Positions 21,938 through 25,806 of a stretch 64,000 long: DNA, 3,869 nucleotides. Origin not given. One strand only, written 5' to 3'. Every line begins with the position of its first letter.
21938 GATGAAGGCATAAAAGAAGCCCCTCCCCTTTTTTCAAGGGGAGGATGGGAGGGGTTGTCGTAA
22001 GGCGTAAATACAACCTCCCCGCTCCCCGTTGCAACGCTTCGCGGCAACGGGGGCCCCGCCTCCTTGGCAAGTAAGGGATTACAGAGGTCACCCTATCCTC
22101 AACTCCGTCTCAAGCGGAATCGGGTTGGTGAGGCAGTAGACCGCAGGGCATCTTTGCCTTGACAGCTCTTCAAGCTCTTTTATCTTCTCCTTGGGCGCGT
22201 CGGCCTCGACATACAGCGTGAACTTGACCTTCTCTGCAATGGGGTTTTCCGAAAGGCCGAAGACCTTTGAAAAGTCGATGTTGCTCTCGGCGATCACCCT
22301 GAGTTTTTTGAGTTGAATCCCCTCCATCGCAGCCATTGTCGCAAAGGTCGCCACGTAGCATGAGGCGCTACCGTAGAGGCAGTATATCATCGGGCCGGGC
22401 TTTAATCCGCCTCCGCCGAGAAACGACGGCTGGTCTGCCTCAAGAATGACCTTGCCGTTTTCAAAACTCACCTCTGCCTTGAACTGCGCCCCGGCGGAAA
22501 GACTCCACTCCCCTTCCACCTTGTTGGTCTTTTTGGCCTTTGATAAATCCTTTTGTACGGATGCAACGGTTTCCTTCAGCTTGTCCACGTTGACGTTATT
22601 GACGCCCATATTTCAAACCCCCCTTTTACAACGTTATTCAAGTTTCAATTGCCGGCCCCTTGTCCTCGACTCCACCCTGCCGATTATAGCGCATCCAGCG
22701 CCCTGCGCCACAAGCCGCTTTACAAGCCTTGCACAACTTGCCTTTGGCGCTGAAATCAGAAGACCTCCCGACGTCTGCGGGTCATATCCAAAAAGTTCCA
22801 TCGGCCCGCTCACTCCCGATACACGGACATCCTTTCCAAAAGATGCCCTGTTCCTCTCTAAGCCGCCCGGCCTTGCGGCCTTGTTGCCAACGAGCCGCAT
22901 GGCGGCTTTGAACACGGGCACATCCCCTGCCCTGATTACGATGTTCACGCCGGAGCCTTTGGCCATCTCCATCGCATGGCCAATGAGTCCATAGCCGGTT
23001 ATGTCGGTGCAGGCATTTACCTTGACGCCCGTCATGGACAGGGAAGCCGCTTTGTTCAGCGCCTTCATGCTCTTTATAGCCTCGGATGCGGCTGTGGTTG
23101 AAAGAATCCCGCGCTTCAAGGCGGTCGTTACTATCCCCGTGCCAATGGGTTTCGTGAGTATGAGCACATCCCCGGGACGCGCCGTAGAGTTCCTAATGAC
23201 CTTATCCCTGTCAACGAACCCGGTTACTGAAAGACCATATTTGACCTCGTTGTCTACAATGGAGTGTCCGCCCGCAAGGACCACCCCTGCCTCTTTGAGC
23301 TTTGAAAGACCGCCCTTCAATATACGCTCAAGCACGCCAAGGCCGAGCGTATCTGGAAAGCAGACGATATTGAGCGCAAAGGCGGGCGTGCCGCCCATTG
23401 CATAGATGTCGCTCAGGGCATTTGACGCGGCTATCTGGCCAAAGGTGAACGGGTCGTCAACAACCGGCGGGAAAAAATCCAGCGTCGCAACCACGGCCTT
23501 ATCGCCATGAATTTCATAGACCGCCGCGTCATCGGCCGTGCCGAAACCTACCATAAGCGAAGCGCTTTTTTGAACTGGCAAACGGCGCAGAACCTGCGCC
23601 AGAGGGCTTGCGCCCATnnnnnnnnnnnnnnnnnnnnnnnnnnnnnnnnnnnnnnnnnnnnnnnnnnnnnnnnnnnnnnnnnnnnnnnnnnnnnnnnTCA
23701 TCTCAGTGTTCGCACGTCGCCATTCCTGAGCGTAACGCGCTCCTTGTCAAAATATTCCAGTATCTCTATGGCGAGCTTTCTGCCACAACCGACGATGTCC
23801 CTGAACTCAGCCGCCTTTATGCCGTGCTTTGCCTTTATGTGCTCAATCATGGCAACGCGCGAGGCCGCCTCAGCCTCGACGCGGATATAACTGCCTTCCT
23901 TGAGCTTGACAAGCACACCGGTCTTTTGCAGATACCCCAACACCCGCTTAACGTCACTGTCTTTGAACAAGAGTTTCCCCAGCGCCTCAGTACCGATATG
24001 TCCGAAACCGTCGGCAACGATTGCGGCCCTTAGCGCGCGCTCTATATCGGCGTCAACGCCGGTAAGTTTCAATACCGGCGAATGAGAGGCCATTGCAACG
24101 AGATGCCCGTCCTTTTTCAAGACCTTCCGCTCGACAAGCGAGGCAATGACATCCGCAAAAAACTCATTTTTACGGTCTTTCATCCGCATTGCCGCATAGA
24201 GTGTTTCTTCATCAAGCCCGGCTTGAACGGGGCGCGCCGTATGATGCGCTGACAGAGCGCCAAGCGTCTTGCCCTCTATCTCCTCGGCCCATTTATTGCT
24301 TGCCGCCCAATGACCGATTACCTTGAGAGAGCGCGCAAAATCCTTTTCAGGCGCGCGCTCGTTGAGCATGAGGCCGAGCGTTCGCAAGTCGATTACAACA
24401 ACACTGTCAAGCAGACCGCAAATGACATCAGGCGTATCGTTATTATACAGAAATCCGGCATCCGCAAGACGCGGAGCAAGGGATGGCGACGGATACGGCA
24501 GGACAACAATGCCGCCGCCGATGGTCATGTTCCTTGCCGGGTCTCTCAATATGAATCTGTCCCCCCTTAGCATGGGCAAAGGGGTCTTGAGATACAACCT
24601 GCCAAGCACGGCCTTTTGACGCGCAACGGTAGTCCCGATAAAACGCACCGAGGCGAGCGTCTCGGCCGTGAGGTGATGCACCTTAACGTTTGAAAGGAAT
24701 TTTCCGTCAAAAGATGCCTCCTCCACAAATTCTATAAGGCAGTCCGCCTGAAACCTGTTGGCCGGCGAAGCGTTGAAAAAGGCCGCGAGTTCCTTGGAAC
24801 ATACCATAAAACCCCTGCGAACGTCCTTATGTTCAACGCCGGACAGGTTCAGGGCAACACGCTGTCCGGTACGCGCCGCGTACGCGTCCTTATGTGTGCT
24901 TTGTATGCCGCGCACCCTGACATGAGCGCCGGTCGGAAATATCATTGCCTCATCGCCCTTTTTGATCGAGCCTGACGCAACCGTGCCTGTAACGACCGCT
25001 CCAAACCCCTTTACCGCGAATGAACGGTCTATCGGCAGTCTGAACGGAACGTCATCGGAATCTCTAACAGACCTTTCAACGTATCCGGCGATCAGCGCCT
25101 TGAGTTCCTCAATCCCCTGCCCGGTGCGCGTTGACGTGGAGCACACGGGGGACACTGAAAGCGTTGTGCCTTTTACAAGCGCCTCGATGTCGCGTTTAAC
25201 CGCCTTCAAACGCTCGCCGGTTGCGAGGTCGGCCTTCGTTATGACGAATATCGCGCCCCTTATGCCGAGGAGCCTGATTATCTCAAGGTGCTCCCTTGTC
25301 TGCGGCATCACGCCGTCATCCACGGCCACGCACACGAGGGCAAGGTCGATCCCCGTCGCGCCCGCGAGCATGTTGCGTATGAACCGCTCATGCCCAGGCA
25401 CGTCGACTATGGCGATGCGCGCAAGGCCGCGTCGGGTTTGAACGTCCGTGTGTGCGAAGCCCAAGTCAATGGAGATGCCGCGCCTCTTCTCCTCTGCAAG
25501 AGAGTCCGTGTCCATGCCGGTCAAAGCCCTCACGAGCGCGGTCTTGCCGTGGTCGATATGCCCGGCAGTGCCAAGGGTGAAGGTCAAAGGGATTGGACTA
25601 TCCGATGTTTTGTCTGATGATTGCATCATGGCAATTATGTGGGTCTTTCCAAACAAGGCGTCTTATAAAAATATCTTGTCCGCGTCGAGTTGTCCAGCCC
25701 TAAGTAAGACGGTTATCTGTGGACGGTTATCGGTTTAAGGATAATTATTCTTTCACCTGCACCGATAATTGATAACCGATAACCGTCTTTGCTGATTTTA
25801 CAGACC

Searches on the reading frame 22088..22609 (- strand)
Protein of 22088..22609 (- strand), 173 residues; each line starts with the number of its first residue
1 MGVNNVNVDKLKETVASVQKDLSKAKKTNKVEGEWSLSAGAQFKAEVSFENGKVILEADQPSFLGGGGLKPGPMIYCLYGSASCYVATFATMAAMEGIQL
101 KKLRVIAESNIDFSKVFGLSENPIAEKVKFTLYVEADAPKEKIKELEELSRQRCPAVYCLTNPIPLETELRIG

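Call 24: search_protein_families(library=pfam, proteins=[window:22088-22609:-], max_evalue=0.01)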
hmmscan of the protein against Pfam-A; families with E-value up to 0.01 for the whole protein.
window:22088-22609:- (173 aa): 1 family
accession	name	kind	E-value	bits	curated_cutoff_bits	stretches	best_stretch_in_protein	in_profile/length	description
PF02566.24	OsmC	-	4e-15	56.5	27.5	1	66-169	1-100/100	OsmC-like protein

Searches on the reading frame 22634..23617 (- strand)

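Call 5: search_protein_families(library=pfam, proteins=[window:22634-23617:-])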
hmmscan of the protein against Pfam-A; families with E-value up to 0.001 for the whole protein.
window:22634-23617:- (327 aa): 2 families
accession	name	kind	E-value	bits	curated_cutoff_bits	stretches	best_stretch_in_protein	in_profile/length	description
PF00586.29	AIRS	-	2.7e-25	89.4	24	1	29-135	2-112/112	AIR synthase related protein, N-terminal domain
PF02769.27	AIRS_C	-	7.6e-21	75.3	23.1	1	147-321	1-151/156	AIR synthase related protein, C-terminal domain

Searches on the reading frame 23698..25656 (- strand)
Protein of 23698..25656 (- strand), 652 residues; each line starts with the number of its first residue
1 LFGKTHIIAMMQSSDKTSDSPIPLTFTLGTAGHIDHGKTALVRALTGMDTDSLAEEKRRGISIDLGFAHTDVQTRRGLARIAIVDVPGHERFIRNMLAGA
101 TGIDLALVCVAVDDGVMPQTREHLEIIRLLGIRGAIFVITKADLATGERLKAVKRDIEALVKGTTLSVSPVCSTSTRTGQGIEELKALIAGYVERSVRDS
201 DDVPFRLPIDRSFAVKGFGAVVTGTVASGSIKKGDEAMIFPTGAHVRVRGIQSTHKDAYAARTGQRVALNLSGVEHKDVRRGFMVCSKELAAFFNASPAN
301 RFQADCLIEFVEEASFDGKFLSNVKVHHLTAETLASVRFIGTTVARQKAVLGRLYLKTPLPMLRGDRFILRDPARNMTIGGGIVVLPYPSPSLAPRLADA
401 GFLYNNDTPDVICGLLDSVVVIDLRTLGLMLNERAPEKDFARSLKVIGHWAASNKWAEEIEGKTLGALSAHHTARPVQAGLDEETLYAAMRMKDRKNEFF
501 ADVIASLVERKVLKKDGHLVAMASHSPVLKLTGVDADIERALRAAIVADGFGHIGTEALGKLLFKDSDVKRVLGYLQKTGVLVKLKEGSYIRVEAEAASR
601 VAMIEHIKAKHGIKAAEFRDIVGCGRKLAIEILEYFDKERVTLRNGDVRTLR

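Call 5: search_protein_families(library=pfam, proteins=[window:23698-25656:-])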
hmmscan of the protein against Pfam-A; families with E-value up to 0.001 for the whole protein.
window:23698-25656:- (652 aa): 5 families
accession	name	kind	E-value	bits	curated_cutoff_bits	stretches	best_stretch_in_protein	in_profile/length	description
PF00009.33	GTP_EFTU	-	8.7e-33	113.9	26.5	1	27-193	5-186/188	Elongation factor Tu GTP binding domain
PF09107.17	SelB-wing_3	-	1.9e-16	59.7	23.2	1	605-651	1-47/47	Elongation factor SelB, winged helix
PF03144.31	GTP_EFTU_D2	-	1.5e-11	44.9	30.3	1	219-286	1-73/73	Elongation factor Tu domain 2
PF25461.1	Beta-barrel_SelB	-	1.6e-10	41.6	27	1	322-389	18-78/80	Selenocysteine-specific elongation factor, beta-barrel domain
PF09106.17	SelB-wing_2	-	0.00041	20.8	22.3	0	467-521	3-56/57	Elongation factor SelB, winged helix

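Call 13: find_related_loci(query=window:23698-25656:-, collection=genome_contigs, flank=10000)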
Query window:23698-25656:- (652 aa) in genome_contigs; peptide patterns used: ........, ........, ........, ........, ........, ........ (x = any residue, [..] = any of these).
244 stretches matched a pattern; 172 encode a relative of the query (tblastn E <= 1e-3); the best 80 are kept; 80 distinct loci.
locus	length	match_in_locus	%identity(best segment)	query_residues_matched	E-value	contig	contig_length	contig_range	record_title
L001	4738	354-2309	81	8-652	0e+0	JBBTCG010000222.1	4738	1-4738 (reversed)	MAG: Deltaproteobacteria bacterium isolate H52-bin143_1 H52_bin143_1_000000000222, whole genome shotgun sequence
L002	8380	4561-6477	37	15-652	1e-107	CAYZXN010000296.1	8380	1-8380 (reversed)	MAG TPA_asm: uncultured Syntrophobacteraceae bacterium isolate binchicken_co31_355 genome assembly, contig: k141_1057287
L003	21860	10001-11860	36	28-651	3e-89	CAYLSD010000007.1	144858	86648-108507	MAG TPA_asm: uncultured Fuscovulum sp. isolate SRP344714_co1_257 genome assembly, contig: NODE_249_length_144858_cov_33.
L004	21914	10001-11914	33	14-651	3e-88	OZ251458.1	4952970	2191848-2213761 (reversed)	MAG: Candidatus Latescibacterota bacterium isolate 0d485872-e18d-4011-b7de-a34ce824adf8 genome assembly, chromosome: 1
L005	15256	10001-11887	36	25-649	5e-88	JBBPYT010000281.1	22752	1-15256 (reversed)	MAG: Hyphomicrobiales bacterium isolate bin.208 bin.208_S3Ck141_18228_length_22752_cov_12.9721, whole genome shotgun seq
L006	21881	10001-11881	36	28-651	7e-88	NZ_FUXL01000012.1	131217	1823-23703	Consotaella salsifontis strain USBA 369, whole genome shotgun sequence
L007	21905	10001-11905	36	16-651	2e-87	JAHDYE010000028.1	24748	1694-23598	MAG: Burkholderiaceae bacterium isolate PRO11 NODE_2916_length_24748_cov_6.853440, whole genome shotgun sequence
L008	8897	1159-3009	36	27-649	2e-86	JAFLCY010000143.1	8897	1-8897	MAG: Rhodobacterales bacterium isolate UWPOB_RHODOB1 gnl_X_KBLHCKFH_140, whole genome shotgun sequence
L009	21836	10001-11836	35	31-651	2e-86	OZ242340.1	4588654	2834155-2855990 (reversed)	MAG: Pseudomonadales bacterium isolate 91155978-9a53-44d7-b5ce-53facbcce8b6 genome assembly, chromosome: 1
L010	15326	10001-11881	35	28-651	3e-86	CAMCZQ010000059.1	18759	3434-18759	MAG: Bordetella parapertussis isolate MsH-01oct19-271 genome assembly, contig: MsH-01oct19-C5635, whole genome shotgun s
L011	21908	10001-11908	35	11-651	2e-85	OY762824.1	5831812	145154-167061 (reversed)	MAG: Pseudomonadales bacterium isolate c7712431-7163-4da6-abf8-36335a373d69 genome assembly, chromosome: 1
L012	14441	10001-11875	33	28-652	2e-85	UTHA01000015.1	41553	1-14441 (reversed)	Pseudomonas sp. 286 isolate p13.D5 genome assembly, contig: 15, whole genome shotgun sequence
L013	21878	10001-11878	34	26-652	4e-85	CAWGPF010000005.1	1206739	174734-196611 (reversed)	MAG: uncultured proteobacterium isolate MFD05512.bin.1.63 genome assembly, contig: contig_800, whole genome shotgun sequ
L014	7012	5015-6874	36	28-652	2e-84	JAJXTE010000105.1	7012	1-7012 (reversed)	MAG: Proteobacteria bacterium isolate BP4.bin37 NODE_16055_length_7012_cov_10.132607, whole genome shotgun sequence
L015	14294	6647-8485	35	31-651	3e-84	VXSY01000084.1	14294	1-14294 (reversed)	MAG: Gammaproteobacteria bacterium isolate SB0665_bin_27 NODE_1850_length_14294_cov_9.313505, whole genome shotgun seque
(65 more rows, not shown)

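Call 75: search_protein_families(library=ncbifam, proteins=[L119:7292-8335:+, L119:8332-9240:+, L119:9252-10004:+], max_evalue=0.00001)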
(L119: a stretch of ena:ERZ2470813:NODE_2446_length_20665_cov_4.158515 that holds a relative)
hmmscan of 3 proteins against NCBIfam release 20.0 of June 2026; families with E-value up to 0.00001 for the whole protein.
L119:7292-8335:+ (347 aa): 3 families
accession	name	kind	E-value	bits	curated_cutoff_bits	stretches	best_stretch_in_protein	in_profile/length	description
NF040829.1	sulfhyd_ShyB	equivalog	6.8e-70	235.7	690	1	39-341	33-329/334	NAD(P)-dependent hydrogenase/sulfhydrogenase 2 subunit beta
NF040833.1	sulfhyd_HydB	equivalog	4.3e-59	200.2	750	1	41-333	36-327/367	NADPH-dependent hydrogenase/sulfhydrogenase 1 subunit beta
TIGR02910.1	sulfite_red_A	equivalog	2.7e-35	122.2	323.15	1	44-344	45-329/334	anaerobic sulfite reductase subunit AsrA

L119:8332-9240:+ (302 aa): 22 families
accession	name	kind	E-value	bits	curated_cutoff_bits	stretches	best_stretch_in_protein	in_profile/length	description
NF006220.0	PRK08345.1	subfamily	1.4e-80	270.7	395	1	36-299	12-291/294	cytochrome-c3 hydrogenase subunit gamma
NF040830.1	sulfhyd_ShyC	equivalog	7.7e-69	232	600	2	34-184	6-154/288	NAD(P)-dependent hydrogenase/sulfhydrogenase 2 subunit gamma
TIGR02911.1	sulfite_red_B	equivalog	1.8e-64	217.3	288.6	1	35-296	6-257/261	anaerobic sulfite reductase subunit AsrB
NF040835.1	sulfhyd_HydG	equivalog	3.9e-62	210.1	650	1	36-296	19-285/292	NADPH-dependent hydrogenase/sulfhydrogenase 1 subunit gamma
NF000796.0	PRK00054.1-1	equivalog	5.7e-41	140.4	224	1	63-295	25-235/254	dihydroorotate dehydrogenase electron transfer subunit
NF000798.0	PRK00054.1-3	equivalog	4.7e-24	85.4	219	1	62-292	26-239/244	dihydroorotate dehydrogenase electron transfer subunit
NF045803.1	MethMoxFADbindMmoC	equivalog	2.6e-23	82.4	500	1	16-260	89-337/343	aromatic/alkene monooxygenase hydroxylase FAD-binding subunit MmoC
NF040810.1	BenC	equivalog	7.6e-22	77.9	430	1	35-259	105-326/333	benzoate 1,2-dioxygenase electron transfer component BenC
NF004862.0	PRK06222.1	subfamily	1.1e-21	77.5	220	1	62-295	23-248/281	sulfide/dihydroorotate dehydrogenase-like FAD/NAD-binding protein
NF009414.0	PRK12778.1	equivalog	4.2e-21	74.9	1103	1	59-295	20-248/752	bifunctional dihydroorotate dehydrogenase B NAD binding subunit/NADPH-dependent glutamate synthase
NF000799.0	PRK00054.1-4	equivalog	5.1e-21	74.9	314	1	68-293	34-254/258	dihydroorotate dehydrogenase electron transfer subunit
NF000797.0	PRK00054.1-2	equivalog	3.4e-18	65.9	270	1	69-291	44-261/267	dihydroorotate dehydrogenase electron transfer subunit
NF005963.0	PRK08051.1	equivalog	7.2e-17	61.5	230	1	50-259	17-226/233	NAD(P)H-flavin reductase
NF008822.0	PRK11872.1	equivalog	1.7e-16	60.1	402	1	39-260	111-332/341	anthranilate 1,2-dioxygenase electron transfer component AntC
NF058606.1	GlBtMonoRdsGbcB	equivalog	3.1e-14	52.6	500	1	64-258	40-242/362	glycine betaine monooxygenase reductase subunit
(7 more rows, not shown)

L119:9252-10004:+ (250 aa): 4 families
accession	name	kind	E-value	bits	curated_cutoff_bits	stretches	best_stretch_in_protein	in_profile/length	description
NF040831.1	sulfhyd_ShyD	equivalog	1.6e-48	165.4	460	1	12-243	2-237/240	NAD(P)-dependent hydrogenase/sulfhydrogenase 2 subunit delta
NF040836.1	sulfhyd_HydD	equivalog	1.5e-46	158.7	500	1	7-245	2-246/261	NADPH-dependent hydrogenase/sulfhydrogenase 1 subunit delta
NF045875.1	F420_non_VhuG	exception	3e-26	92.3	450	1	8-174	2-182/286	F420-non-reducing hydrogenase subunit VhuG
TIGR03294.1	FrhG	equivalog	1.2e-17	64.4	245.5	1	11-171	2-157/228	coenzyme F420 hydrogenase subunit gamma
